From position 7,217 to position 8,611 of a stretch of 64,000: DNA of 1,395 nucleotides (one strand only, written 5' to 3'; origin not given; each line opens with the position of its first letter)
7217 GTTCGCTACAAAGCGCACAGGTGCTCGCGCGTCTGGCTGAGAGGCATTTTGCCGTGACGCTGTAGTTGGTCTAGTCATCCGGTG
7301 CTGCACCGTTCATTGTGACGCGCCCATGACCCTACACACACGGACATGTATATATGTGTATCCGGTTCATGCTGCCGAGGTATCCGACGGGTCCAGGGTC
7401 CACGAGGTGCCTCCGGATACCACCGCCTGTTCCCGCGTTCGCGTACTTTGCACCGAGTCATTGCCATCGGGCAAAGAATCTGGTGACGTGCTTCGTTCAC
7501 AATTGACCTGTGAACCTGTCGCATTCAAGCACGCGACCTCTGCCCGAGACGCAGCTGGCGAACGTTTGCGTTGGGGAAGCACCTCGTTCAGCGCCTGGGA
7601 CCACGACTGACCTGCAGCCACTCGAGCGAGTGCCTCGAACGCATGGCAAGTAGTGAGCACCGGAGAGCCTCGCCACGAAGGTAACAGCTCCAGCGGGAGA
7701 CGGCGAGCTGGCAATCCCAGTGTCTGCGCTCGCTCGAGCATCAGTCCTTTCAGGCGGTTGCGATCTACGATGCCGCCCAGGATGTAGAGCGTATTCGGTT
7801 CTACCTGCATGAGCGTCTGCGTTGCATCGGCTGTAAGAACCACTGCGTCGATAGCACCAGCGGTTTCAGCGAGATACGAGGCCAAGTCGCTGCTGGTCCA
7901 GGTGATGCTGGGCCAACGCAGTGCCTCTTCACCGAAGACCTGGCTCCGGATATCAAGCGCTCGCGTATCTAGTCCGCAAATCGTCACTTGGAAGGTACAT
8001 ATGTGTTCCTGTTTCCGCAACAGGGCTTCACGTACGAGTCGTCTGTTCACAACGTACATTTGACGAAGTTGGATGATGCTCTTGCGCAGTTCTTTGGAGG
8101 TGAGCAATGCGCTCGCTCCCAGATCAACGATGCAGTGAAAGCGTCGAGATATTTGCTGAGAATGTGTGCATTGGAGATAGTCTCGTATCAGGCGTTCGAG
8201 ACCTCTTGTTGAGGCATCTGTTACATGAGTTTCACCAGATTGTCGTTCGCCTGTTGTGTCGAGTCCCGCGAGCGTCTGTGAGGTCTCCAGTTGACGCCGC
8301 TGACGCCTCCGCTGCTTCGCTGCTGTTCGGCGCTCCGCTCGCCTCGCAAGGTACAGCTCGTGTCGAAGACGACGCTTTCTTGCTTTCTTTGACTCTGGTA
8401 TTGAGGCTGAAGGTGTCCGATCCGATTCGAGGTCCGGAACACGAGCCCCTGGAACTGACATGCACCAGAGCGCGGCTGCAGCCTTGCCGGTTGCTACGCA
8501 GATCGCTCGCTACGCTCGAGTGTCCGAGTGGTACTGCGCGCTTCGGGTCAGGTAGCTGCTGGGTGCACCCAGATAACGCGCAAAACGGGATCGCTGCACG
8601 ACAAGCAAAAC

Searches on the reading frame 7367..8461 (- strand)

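Call 26: search_protein_families(library=pfam, proteins=[window:7367-8461:-], max_evalue=0.001)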
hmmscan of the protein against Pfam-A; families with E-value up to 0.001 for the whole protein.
window:7367-8461:- (364 aa): 1 family
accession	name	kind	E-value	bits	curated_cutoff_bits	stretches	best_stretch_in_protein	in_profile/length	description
PF01746.26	tRNA_m1G_MT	-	5.5e-09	36.5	27.3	1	207-299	85-195/195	tRNA (Guanine-1)-methyltransferase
